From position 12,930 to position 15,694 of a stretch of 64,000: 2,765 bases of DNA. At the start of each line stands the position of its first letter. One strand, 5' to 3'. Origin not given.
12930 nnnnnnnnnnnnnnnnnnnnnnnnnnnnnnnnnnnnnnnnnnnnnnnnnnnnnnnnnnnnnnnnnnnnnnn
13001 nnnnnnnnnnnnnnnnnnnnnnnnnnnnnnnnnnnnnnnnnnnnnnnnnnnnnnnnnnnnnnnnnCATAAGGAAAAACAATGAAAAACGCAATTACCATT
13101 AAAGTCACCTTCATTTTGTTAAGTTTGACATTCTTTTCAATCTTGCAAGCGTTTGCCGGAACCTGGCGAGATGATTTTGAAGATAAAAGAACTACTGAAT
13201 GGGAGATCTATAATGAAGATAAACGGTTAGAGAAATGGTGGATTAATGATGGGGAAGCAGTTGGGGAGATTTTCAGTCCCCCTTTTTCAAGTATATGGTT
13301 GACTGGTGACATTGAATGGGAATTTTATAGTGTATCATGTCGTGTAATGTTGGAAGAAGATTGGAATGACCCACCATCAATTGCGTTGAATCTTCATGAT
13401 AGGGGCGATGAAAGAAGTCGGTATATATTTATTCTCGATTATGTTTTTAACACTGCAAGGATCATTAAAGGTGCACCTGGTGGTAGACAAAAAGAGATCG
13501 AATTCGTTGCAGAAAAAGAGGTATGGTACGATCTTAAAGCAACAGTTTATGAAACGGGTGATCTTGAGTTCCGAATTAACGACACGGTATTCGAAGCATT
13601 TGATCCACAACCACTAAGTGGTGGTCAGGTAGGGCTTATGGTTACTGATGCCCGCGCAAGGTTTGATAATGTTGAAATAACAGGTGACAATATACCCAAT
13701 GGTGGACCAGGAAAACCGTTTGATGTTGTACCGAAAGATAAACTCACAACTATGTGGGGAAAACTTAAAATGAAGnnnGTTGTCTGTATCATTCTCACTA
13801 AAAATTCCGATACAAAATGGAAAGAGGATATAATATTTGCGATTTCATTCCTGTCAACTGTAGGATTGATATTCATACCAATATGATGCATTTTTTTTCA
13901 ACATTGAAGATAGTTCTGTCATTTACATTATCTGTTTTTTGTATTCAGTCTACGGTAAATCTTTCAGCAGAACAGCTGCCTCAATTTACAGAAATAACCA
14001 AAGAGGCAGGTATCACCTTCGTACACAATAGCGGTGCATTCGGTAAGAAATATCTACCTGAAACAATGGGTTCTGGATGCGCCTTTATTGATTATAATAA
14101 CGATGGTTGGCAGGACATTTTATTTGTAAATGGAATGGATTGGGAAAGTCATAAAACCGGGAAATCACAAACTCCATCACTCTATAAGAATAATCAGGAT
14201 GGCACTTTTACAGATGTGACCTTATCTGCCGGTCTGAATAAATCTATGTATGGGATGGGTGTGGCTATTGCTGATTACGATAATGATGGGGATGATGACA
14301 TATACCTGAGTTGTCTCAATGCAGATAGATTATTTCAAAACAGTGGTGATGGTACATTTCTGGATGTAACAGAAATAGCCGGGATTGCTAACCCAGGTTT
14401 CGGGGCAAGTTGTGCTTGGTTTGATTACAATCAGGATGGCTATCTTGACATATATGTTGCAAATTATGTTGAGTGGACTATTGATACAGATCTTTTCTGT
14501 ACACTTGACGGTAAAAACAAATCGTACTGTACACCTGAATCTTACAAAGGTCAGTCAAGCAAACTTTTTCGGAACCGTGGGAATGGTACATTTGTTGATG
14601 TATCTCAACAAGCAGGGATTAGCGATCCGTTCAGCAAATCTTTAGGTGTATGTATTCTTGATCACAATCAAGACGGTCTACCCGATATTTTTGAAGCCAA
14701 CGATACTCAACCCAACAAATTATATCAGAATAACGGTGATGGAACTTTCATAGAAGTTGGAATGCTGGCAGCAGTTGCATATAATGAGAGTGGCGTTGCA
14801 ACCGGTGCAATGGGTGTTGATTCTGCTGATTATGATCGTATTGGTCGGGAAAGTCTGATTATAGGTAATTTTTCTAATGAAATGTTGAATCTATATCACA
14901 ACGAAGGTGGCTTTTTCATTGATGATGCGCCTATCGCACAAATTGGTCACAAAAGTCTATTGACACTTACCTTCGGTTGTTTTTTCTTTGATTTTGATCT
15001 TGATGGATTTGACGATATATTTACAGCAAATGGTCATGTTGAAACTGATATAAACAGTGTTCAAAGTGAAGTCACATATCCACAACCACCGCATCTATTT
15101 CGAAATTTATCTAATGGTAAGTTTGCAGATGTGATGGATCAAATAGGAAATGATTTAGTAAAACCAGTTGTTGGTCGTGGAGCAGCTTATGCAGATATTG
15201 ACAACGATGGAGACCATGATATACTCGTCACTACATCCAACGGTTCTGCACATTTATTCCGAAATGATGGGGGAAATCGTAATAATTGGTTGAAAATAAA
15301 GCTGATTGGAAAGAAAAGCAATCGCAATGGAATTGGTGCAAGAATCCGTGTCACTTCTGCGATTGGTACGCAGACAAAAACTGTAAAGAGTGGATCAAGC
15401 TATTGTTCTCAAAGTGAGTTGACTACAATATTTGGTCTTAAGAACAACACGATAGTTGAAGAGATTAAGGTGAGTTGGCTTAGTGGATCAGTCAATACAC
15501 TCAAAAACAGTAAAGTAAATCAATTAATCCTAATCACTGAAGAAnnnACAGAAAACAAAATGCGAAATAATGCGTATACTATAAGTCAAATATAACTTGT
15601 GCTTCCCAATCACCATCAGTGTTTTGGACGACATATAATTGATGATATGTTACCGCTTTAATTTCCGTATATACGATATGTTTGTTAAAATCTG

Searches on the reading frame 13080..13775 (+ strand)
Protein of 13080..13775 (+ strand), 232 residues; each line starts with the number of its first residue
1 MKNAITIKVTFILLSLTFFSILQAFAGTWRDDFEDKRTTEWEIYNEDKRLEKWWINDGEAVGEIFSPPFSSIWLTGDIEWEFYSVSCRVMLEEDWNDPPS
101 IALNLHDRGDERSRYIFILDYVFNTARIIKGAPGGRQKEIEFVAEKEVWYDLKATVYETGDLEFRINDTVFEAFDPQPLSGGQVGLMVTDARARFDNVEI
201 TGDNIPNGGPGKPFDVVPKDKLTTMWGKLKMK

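Call 9: search_protein_families(library=pfam, proteins=[window:13080-13775:+], max_evalue=0.001)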
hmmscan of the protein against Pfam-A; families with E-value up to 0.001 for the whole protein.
window:13080-13775:+ (232 aa): 1 family
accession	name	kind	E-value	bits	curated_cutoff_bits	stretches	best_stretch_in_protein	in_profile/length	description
PF06439.18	3keto-disac_hyd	-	0.00064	20.3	26.8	0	28-201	1-187/187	3-keto-disaccharide hydrolase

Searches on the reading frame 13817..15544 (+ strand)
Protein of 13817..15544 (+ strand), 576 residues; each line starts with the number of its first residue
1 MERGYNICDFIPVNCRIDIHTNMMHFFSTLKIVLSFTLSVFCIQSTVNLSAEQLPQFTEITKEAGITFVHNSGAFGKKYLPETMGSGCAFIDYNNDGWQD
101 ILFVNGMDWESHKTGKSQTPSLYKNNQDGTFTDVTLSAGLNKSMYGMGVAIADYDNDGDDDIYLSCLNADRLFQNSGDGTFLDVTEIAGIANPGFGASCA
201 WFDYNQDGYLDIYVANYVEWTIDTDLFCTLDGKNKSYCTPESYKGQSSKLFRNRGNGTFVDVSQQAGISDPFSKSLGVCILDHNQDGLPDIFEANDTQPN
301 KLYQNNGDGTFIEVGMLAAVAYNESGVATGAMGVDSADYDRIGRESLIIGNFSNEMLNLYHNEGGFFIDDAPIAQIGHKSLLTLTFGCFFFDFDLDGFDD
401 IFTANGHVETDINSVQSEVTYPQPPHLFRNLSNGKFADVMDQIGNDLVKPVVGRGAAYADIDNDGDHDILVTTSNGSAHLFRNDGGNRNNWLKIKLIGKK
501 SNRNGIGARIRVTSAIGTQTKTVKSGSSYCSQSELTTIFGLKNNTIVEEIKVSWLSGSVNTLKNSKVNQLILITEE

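Call 9: search_protein_families(library=pfam, proteins=[window:13817-15544:+], max_evalue=0.001)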
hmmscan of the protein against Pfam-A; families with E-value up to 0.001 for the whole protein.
window:13817-15544:+ (576 aa): 3 families
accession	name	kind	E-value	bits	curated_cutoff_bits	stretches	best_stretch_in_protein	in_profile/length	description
PF13517.12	FG-GAP_3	-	6.2e-44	148.9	26.9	6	92-163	1-60/61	FG-GAP-like repeat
PF07593.17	UnbV_ASPIC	-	1.4e-16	60.6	23.4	1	505-571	1-67/68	ASPIC and UnbV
PF01839.29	FG-GAP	-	2.1e-09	37.5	22.1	0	456-481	5-27/37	FG-GAP repeat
